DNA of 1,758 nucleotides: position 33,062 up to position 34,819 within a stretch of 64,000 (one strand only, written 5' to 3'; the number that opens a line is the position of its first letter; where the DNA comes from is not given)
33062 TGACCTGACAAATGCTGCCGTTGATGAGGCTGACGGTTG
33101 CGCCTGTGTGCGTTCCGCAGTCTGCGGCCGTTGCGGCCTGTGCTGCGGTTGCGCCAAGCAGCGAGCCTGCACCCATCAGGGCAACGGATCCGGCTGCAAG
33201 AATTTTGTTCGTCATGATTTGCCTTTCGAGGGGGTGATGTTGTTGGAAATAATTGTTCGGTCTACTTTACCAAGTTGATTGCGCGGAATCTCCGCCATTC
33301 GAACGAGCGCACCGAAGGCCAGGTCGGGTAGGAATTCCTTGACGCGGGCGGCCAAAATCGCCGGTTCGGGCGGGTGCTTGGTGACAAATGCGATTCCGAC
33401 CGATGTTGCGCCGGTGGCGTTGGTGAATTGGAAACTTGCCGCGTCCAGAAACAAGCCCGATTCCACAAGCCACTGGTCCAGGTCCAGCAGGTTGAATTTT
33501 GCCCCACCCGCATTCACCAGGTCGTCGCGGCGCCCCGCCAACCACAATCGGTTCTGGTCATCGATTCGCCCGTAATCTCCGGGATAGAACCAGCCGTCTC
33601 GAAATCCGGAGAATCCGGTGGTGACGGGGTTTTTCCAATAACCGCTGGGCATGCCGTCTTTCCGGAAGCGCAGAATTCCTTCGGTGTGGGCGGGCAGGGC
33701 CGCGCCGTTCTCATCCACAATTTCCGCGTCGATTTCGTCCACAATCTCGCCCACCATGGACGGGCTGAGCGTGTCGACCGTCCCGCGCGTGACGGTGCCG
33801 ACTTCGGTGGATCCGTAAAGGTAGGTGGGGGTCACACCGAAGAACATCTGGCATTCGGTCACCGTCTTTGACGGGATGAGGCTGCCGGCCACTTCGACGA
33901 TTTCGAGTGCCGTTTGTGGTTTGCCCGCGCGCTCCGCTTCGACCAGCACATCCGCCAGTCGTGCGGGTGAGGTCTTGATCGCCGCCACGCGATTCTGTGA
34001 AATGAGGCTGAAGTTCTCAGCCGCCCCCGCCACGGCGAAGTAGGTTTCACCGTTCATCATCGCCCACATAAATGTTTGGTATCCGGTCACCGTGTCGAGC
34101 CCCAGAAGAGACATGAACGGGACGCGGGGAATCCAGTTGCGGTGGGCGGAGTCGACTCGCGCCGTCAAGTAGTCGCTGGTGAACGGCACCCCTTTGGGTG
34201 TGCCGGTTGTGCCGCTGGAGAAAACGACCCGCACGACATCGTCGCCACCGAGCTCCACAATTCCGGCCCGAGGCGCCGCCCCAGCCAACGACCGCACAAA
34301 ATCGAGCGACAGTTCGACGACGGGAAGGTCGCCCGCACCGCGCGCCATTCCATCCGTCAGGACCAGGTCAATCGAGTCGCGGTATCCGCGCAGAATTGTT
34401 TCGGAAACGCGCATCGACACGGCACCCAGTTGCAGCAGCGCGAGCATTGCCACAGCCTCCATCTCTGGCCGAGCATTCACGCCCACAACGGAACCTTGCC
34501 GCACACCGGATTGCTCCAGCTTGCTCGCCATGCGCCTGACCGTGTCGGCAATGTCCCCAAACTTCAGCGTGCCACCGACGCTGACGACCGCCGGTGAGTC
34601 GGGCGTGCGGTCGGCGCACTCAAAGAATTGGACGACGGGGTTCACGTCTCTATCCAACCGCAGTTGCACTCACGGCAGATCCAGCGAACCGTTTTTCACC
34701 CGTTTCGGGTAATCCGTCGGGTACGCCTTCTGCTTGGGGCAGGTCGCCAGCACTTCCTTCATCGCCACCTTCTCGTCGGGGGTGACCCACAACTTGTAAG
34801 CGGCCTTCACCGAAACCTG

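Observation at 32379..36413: Tightly coupled operon: SRA-like/HNH endonuclease, secreted DUF1524 nuclease, orphan adenylating enzyme, wall-anchored glycine-rich surface protein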

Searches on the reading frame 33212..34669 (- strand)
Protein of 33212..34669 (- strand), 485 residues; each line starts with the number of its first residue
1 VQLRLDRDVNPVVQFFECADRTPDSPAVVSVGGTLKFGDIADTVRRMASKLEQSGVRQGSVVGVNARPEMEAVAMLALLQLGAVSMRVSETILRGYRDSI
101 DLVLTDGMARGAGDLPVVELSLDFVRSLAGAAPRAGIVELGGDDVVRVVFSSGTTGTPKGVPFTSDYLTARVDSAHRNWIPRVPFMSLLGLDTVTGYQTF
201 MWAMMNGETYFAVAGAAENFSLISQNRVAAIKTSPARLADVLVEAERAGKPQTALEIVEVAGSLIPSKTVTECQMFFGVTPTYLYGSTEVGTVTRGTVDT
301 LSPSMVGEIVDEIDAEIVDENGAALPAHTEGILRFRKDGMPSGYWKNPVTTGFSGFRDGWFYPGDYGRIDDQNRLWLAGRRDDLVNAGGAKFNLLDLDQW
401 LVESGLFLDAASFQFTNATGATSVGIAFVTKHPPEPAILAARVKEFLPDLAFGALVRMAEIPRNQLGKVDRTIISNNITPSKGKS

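Call 3: search_protein_families(library=pfam, proteins=[window:33212-34669:-], max_evalue=0.01)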
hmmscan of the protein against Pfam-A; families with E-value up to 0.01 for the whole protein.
window:33212-34669:- (485 aa): 1 family
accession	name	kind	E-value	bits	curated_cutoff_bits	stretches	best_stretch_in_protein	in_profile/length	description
PF00501.34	AMP-binding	-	6.1e-36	124.5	29.9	2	138-345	157-384/384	AMP-binding enzyme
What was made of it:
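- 33212..34669 (-): Stand-alone ANL (class I adenylate-forming) ligase. Public gene calls start it at GTG 34645 (477 aa). It is the cytoplasmic member of the conserved pair. Pfam AMP-binding, 6.1e-36 (call 3).
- Checked: 34669-33212 is an AMP-binding enzyme (6.1e-36, call 3).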

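Call 4: search_protein_families(library=ncbifam, proteins=[window:33212-34669:-], max_evalue=0.01)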
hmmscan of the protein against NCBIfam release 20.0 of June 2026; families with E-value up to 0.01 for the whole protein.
window:33212-34669:- (485 aa): 95 families (the best 25 are shown)
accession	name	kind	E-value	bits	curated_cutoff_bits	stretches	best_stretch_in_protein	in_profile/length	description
NF004837.0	PRK06187.1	subfamily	3e-37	128.1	476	2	122-478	149-522/531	long-chain-fatty-acid--CoA ligase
TIGR03208.1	cyc_hxne_CoA_lg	equivalog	3.6e-28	98.6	792.3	1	139-401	191-459/538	cyclohexanecarboxylate-CoA ligase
TIGR01733.1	AA-adenyl-dom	subfamily_domain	5.1e-27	94.7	317.4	1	38-402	3-399/409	amino acid adenylation domain-containing protein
NF004808.0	PRK06155.1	equivalog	5.8e-27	94.1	722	2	134-474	171-518/542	ATP-dependent acyl-CoA ligase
TIGR01923.1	menE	equivalog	1.4e-26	93.3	330.15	1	37-401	2-368/442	o-succinylbenzoate--CoA ligase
NF004511.1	PRK05852.1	equivalog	1.6e-25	89.7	650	2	244-476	265-502/505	FadD7 family fatty acid--CoA ligase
NF006182.0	PRK08316.1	subfamily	4.7e-25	88.1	663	2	132-469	160-508/523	fatty acyl-CoA synthetase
NF005857.1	PRK07786.1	exception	7.7e-25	87.4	733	2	124-472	147-506/513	fatty-acid--CoA ligase FadD5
NF004758.0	PRK06087.1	equivalog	1.4e-24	86.5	736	1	137-478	182-535/548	medium-chain fatty-acid--CoA ligase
NF009071.0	PRK12406.1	subfamily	1.5e-23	83.1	701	2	146-471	156-495/510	acyl-CoA synthetase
NF005702.0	PRK07514.1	subfamily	2.6e-23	82.2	558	1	133-476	147-498/506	malonyl-CoA synthase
NF002966.0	PRK03640.1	equivalog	8.3e-23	80.7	556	1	19-446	12-447/483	o-succinylbenzoate--CoA ligase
TIGR03098.1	ligase_PEP_1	hypoth_equivalog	2.9e-22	78.8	592.35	2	96-475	118-515/517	acyl-CoA ligase (AMP-forming), exosortase A system-associated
NF005801.1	PRK07656.1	equivalog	4.4e-22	78.4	657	2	134-469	155-494/500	FadD3 family acyl-CoA ligase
NF052269.1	Staph_lig_FadD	equivalog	9.4e-22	77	650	1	139-478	146-493/499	long-chain-fatty-acid--CoA ligase FadD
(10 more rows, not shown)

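Call 5: find_homologous_proteins(query=window:33212-34669:-, max_evalue=1e-10)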
Query window:33212-34669:- (485 aa): 1010 proteins with E <= 1e-10 among 8000 candidates; the best 120 are listed.
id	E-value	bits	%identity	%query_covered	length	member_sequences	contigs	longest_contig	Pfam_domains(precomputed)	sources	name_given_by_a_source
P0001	4.3e-295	997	93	98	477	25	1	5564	PF00501.35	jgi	jgi:acyl-coenzyme A synthetase/AMP-(fatty) acid ligase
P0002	1.8e-266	902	84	98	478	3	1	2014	PF00501.35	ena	-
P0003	5.3e-256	868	80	98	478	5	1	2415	PF00501.35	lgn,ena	-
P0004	3.7e-255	865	80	98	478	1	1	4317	PF00501.35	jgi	jgi:acyl-coenzyme A synthetase/AMP-(fatty) acid ligase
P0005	2.9e-249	846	79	98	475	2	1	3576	PF00501.35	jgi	jgi:acyl-coenzyme A synthetase/AMP-(fatty) acid ligase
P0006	7.7e-239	811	75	98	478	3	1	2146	PF00501.35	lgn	-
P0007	9.9e-220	748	70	98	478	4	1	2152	PF00501.35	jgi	jgi:acyl-coenzyme A synthetase/AMP-(fatty) acid ligase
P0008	2.7e-217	740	70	98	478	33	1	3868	PF00501.35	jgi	-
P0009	5.6e-216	736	68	98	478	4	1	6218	PF00501.35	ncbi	-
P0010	1.2e-211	722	68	98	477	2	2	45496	PF00501.35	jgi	jgi:acyl-coenzyme A synthetase/AMP-(fatty) acid ligase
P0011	1.9e-206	704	65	98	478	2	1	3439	PF00501.35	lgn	-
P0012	6.0e-204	696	67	98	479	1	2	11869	PF00501.35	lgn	-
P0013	1.7e-198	678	65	98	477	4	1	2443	PF00501.35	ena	-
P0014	2.2e-195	668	64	98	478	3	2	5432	PF00501.35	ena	-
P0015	3.4e-188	644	62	98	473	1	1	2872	PF00501.35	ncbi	ncbi:MAG: class I adenylate-forming enzyme family protein [Microbacteriaceae bacterium]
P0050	2.6e-129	450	48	97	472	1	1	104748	PF00501.35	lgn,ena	-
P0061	6.0e-124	432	47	96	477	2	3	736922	PF00501.35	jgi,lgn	-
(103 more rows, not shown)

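Call 7: find_encoding_contigs(protein=P0010, flank=8000, max_places=2)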
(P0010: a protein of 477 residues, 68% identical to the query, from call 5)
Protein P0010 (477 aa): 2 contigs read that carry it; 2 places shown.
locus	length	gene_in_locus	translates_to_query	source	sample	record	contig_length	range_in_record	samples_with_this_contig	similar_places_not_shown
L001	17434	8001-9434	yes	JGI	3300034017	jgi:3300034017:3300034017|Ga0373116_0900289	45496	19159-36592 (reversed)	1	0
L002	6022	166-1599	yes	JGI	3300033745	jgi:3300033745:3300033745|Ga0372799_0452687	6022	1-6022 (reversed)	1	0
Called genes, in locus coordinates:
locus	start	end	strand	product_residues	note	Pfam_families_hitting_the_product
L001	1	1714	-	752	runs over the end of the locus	PF01138:RNase_PH, PF03725:RNase_PH_C (faint), PF03726:PNPase, PF01138:RNase_PH, PF00013:KH_1, PF22675:KH-I_KHDC4-BBP (faint), PF00575:S1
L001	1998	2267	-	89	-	PF00312:Ribosomal_S15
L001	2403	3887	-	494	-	PF00206:Lyase_1, PF10415:FumaraseC_C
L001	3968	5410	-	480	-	-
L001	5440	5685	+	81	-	PF00462:Glutaredoxin, PF13417:GST_N_3 (weak), PF13409:GST_N_2 (weak)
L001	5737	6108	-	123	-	PF13828:DUF4190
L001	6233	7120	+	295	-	PF13391:HNH_2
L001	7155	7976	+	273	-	PF07510:GmrSD_C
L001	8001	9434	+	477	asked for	PF00501:AMP-binding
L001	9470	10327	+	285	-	PF21722:Gly_rich_2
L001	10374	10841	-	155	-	PF00293:NUDIX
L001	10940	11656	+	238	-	-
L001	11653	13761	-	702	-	PF00270:DEAD (faint), PF04851:ResIII (weak), PF00176:SNF2-rel_dom, PF00271:Helicase_C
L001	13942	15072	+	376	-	-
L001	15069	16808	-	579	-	PF09972:DUF2207, PF20990:DUF2207_C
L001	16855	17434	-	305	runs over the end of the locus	PF00730:HhH-GPD, PF00633:HHH (weak)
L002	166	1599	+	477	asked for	PF00501:AMP-binding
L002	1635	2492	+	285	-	PF21722:Gly_rich_2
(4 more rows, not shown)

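Call 8: find_encoding_contigs(protein=P0050, flank=8000, max_places=2)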
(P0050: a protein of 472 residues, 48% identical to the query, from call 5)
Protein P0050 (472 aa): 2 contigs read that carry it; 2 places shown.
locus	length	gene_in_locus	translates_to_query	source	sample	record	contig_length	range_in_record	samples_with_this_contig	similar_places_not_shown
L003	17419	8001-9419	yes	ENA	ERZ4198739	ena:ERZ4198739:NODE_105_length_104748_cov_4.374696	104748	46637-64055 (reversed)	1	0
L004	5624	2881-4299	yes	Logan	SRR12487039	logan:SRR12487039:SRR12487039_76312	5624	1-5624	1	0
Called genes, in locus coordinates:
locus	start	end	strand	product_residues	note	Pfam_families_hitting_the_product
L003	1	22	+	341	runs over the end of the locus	PF01116:F_bP_aldolase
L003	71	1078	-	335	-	PF02401:LYTB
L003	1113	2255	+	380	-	PF13742:tRNA_anti_2, PF02601:Exonuc_VII_L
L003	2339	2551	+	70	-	PF02609:Exonuc_VII_S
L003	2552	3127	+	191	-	PF14030:DUF4245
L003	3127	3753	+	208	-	PF00484:Pro_CA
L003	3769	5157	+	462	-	PF00206:Lyase_1, PF10415:FumaraseC_C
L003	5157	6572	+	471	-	PF00501:AMP-binding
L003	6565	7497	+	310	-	PF21722:Gly_rich_2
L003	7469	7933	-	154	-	PF01478:Peptidase_A24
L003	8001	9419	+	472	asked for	PF00501:AMP-binding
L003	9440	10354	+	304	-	PF21722:Gly_rich_2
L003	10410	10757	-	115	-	PF12893:Lumazine_bd_2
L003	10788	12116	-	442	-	PF13638:PIN_4, PF02562:PhoH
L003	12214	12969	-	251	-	-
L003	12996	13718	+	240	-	PF03006:HlyIII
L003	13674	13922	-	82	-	-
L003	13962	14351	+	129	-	PF14155:DUF4307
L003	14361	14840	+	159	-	PF03449:GreA_GreB_N, PF01272:GreA_GreB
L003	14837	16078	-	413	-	PF00291:PALP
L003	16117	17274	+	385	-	PF06224:AlkZ-like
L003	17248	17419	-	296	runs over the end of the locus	PF01435:Peptidase_M48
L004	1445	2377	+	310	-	PF21722:Gly_rich_2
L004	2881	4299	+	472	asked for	PF00501:AMP-binding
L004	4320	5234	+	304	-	PF21722:Gly_rich_2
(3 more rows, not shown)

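Call 9: find_encoding_contigs(protein=P0061, flank=8000, max_places=2)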
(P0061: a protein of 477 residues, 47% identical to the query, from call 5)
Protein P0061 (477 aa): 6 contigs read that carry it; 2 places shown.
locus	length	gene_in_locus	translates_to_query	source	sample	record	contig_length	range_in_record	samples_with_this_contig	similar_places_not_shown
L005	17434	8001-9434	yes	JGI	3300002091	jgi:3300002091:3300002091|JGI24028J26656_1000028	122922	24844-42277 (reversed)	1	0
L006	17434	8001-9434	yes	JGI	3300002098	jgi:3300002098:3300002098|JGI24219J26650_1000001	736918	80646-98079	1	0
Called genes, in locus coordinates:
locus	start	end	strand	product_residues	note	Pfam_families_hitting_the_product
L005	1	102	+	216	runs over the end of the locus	PF01351:RNase_HII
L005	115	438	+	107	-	PF10611:DUF2469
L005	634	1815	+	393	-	-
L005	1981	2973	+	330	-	PF00903:Glyoxalase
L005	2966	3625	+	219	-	PF02230:Abhydrolase_2, PF00756:Esterase (weak), PF01738:DLH (weak)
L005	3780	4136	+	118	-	PF08378:NERD, PF02021:UPF0102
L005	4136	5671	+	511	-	PF05362:Lon_C, PF13541:ChlI, PF01078:Mg_chelatase, PF07728:AAA_5 (faint), PF13335:Mg_chelatase_C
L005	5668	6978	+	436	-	PF02481:DNA_processg_A, PF17782:WHD_DprA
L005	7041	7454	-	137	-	PF01042:Ribonuc_L-PSP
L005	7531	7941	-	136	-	PF19460:DUF5997 (weak)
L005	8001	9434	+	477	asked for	PF00501:AMP-binding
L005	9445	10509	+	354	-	PF21722:Gly_rich_2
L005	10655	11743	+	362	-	-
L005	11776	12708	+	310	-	-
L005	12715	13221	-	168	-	PF01047:MarR, PF12802:MarR_2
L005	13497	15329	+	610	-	-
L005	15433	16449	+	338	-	PF02899:Phage_int_SAM_1, PF00589:Phage_integrase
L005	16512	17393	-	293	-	PF01551:Peptidase_M23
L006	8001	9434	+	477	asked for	PF00501:AMP-binding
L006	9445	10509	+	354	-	PF21722:Gly_rich_2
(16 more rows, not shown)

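Call 11: search_protein_families(library=pfam, proteins=[L001:9470-10327:+, L003:6565-7497:+, L003:9440-10354:+, L005:9445-10509:+, L005:10655-11743:+, L005:11776-12708:+], max_evalue=10)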
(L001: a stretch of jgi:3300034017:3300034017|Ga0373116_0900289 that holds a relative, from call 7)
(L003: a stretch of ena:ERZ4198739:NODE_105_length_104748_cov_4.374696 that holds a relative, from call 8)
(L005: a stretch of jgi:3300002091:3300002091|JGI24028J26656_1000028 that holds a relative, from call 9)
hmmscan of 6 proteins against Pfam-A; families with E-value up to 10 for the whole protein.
L001:9470-10327:+ (285 aa): 1 family
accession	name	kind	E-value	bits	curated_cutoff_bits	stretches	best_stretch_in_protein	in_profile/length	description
PF21722.4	Gly_rich_2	-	1.4e-12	48.6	24.3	1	43-240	3-202/226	Glycine-rich domain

L003:6565-7497:+ (310 aa): 1 family
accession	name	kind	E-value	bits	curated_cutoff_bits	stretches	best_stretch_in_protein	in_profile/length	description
PF21722.4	Gly_rich_2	-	3.8e-09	37.3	24.3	1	53-269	2-226/226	Glycine-rich domain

L003:9440-10354:+ (304 aa): 1 family
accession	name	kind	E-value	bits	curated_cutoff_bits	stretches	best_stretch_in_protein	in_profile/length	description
PF21722.4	Gly_rich_2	-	3.1e-11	44.2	24.3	1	53-262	2-225/226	Glycine-rich domain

L005:9445-10509:+ (354 aa): 1 family
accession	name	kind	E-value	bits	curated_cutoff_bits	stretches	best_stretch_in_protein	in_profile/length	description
PF21722.4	Gly_rich_2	-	4.6e-14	53.4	24.3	1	58-276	1-225/226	Glycine-rich domain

L005:10655-11743:+ (362 aa): 1 family
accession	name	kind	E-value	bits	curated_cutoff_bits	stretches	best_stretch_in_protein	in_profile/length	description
PF21722.4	Gly_rich_2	-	5.5e-11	43.3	24.3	1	60-310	3-206/226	Glycine-rich domain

L005:11776-12708:+ (310 aa): 2 families
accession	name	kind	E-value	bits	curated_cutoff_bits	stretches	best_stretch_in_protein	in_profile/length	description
PF00149.33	Metallophos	-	3.9e-15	57.2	21.5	1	14-208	3-189/191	Calcineurin-like phosphoesterase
PF12850.12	Metallophos_2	-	0.00018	22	27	1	14-105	3-70/154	Calcineurin-like phosphoesterase superfamily domain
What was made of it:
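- On Gly_rich_2 (PF21722): L001, L003 and L005 proteins score 37-53 bits (call 11).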

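Call 15: find_related_loci(query=A2, collection=genome_contigs, flank=6000)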
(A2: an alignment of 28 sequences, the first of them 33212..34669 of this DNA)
Query A2 (485 aa) in genome_contigs; peptide patterns used: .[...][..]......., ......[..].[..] (x = any residue, [..] = any of these).
152 stretches matched a pattern; 119 encode a relative of the query (tblastn E <= 1e-3); the best 80 are kept; 79 distinct loci.
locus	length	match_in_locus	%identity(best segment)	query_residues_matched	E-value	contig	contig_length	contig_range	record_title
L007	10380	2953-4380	92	9-484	0e+0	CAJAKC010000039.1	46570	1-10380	MAG: uncultured Microbacteriaceae bacterium isolate Loc081215-9m_bin-1979 genome assembly, contig: bin-1979:39/49, whole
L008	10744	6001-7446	80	4-485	0e+0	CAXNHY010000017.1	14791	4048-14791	MAG: Microbacteriaceae bacterium MWH-Ta3 isolate ME-09jul19-38 genome assembly, contig: ME-09jul19-C5926, whole genome s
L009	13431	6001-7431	65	5-482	0e+0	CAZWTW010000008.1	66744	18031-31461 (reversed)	MAG TPA_asm: uncultured Gulosibacter sp. isolate SRP219642_co6_104 genome assembly, contig: NODE_236_length_66744_cov_17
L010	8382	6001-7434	61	5-484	0e+0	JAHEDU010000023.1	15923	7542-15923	MAG: Micrococcales bacterium isolate Ww224 NODE_2927_length_15923_cov_25.700291, whole genome shotgun sequence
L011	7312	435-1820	50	9-472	6e-143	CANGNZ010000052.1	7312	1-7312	MAG: Microbacteriaceae bacterium isolate Jr-7aug17-225 genome assembly, contig: Jr-7aug17-C18007, whole genome shotgun s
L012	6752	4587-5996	47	2-475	1e-141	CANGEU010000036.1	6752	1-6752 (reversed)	MAG: Micrococcales bacterium isolate Jr-28jun17-109 genome assembly, contig: Jr-28jun17-C17126, whole genome shotgun seq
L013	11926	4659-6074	47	2-475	6e-140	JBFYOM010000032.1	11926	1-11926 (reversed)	MAG: Micrococcales bacterium isolate PPR_0127 PPR_0127_bin.56.fa_Ga0577650_001522, whole genome shotgun sequence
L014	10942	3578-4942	49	8-475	2e-138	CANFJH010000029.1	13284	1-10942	MAG: Microbacteriaceae bacterium isolate Jr-14may18-153 genome assembly, contig: Jr-14may18-C7410, whole genome shotgun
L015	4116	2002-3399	46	9-474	5e-139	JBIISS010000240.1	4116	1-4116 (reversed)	MAG: Microbacteriaceae bacterium isolate ME2004-05-19_3300042291_group2_bin81 Rohwer_bin156_scaffold_23821_c1, whole gen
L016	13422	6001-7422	49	10-482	5e-136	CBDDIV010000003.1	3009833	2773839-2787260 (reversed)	MAG: Rhodoglobus sp. isolate d056dcb4-2edd-49b3-a544-7fdb44a015c2 genome assembly, contig: chromosome_2, whole genome sh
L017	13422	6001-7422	49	10-482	2e-135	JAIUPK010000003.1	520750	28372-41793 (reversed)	MAG: Actinomycetota bacterium isolate SAL1 3300009517-bin.13~Ga0102832_1000021, whole genome shotgun sequence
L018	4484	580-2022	45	10-485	4e-125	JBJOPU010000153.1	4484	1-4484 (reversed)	MAG: Actinomycetota bacterium isolate whiteclaycreek2_2019_sw_WHONDRS-S19S_0038_A_bin.13 scaffold_0006356, whole genome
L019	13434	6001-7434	45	10-475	1e-123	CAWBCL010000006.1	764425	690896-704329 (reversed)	MAG: uncultured bacterium isolate MFD02832.bin.2.33 genome assembly, contig: contig_6331, whole genome shotgun sequence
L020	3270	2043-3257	46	2-420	2e-121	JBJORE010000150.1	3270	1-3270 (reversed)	MAG: Actinomycetota bacterium isolate yakimariver_2019_sw_WHONDRS-S19S_0060_F_bin.15 scaffold_18238, whole genome shotgu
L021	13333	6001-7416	42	10-479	2e-112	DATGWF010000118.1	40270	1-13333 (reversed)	MAG TPA_asm: Microbacteriaceae bacterium isolate SMAG_U10575 k141_330460, whole genome shotgun sequence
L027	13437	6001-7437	42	9-484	8e-101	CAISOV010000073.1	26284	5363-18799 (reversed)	MAG: uncultured Micrococcales bacterium isolate VK_bin-0557 genome assembly, contig: bin-0557:073/130, whole genome shot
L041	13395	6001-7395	31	8-472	4e-65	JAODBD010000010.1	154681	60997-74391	MAG: Glaciihabitans sp. isolate RYN_57 scaffold_1925001, whole genome shotgun sequence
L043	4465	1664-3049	31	9-481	6e-64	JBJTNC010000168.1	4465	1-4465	MAG: Micrococcales bacterium isolate samp_4451_metabat2_37 samp_4451_1849288, whole genome shotgun sequence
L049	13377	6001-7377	31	10-468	1e-56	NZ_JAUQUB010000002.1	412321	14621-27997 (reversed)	Antiquaquibacter soli strain WY-16 WY-16_scaffold2, whole genome shotgun sequence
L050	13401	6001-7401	31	10-476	2e-56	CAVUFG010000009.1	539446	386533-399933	MAG: uncultured Actinomycetota bacterium isolate MFD02581.bin.2.178 genome assembly, contig: contig_66781, whole genome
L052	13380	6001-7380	29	9-468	5e-55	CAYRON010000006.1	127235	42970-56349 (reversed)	MAG TPA_asm: uncultured Salinibacterium sp. isolate SRP193066_co1_219 genome assembly, contig: NODE_190_length_127235_co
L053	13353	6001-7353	33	12-471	8e-55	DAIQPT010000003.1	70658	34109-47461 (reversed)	MAG TPA_asm: Acidimicrobiales bacterium isolate CTOTU22712 NODE_35_length_70658_cov_14.556166, whole genome shotgun sequ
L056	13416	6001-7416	31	10-481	1e-50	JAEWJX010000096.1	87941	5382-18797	MAG: Actinomycetes bacterium isolate OH_PBrB_17 k127_803285, whole genome shotgun sequence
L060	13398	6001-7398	31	10-475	1e-48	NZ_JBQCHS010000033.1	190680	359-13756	MAG: Pseudolysinimonas sp. isolate bin728 k141_890988, whole genome shotgun sequence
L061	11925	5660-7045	30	7-468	2e-47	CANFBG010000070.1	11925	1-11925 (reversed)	MAG: Microbacteriaceae bacterium isolate Jr-03apr18-29 genome assembly, contig: Jr-03apr18-C2683, whole genome shotgun s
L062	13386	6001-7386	28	10-471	2e-47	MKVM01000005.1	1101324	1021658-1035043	MAG: Micrococcales bacterium 72-143 scnpilot_expt_750_bf_scaffold_9, whole genome shotgun sequence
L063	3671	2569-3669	30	19-387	3e-47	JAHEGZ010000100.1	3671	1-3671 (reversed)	MAG: Aurantimicrobium sp. isolate Ww43 NODE_34483_length_3671_cov_8.059155, whole genome shotgun sequence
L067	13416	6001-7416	28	8-479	2e-42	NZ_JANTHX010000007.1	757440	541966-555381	Protaetiibacter mangrovi strain 10F1B-8-1 scaffold13, whole genome shotgun sequence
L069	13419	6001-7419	28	1-475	7e-42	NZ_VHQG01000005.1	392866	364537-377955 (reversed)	Schumannella soli strain 10F1D-1 scaffold9, whole genome shotgun sequence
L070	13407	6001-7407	30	10-478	1e-41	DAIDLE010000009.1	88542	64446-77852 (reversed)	MAG TPA_asm: Acidimicrobiaceae bacterium isolate clean421 NODE_9_length_88542_cov_19.649602, whole genome shotgun sequen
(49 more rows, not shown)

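Call 18: search_solved_structures(query=A2, max_evalue=1e-20)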
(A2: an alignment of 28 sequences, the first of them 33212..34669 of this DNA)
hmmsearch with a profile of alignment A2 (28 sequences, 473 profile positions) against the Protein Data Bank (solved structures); distinct sequences matched with E-value up to 1e-20: 127 (the best 60 are shown).
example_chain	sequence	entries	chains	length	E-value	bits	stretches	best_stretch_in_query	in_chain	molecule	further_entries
6mfy_A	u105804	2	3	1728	1.9e-53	184.9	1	8-465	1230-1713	Linear gramicidin synthase subunit A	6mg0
6mfz_A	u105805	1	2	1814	2.2e-53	184.7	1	8-465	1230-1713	Linear gramicidin synthase subunit A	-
9be3_A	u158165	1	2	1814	2.2e-53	184.7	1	8-465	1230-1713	Linear gramicidin synthase subunit A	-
9be4_A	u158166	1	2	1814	2.2e-53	184.7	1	8-465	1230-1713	Linear gramicidin synthase subunit A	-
9meh_A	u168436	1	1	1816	2.2e-53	184.7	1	8-465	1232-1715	Linear gramicidin synthase subunit A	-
8r2q_A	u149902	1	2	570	5.8e-44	153.6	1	2-465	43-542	Probable fatty-acid-CoA ligase FadD5 (Fatty-acid-CoA synthetase) (Fatty-acid-CoA synthase)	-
8xjz_C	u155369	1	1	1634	1.8e-42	148.7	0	5-469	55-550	Peptide synthetase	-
5buq_A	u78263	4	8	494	4.5e-41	144.1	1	7-467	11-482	2-succinylbenzoate--CoA ligase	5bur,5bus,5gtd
5x8f_A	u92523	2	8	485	7.8e-41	143.3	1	7-467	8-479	2-succinylbenzoate--CoA ligase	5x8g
5ie0_A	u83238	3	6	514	2.3e-36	128.6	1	9-467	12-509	Oxalate--CoA ligase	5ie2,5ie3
8r2r_A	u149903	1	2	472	8.6e-36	126.7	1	2-392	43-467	Probable fatty-acid-CoA ligase FadD5 (Fatty-acid-CoA synthetase) (Fatty-acid-CoA synthase)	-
6qjz_A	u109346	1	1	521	9.4e-36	126.6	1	103-467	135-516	oxalyl CoA-synthetase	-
3a9u_A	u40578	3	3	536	3.4e-34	121.4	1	27-468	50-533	4-coumarate--CoA ligase | 4-coumarate:CoA ligase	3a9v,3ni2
5bsw_A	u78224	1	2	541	9.3e-34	120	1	276-468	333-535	4-coumarate--CoA ligase 2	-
3r44_A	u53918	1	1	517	1.2e-33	119.6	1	10-469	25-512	fatty acyl CoA synthetase FADD13 (FATTY-ACYL-CoA SYNTHETASE)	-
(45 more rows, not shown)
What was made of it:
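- Tried and rejected: A profile search of the PDB ranked LgrA, whose second A domain activates Gly, first at 184.9 bits (call 18).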
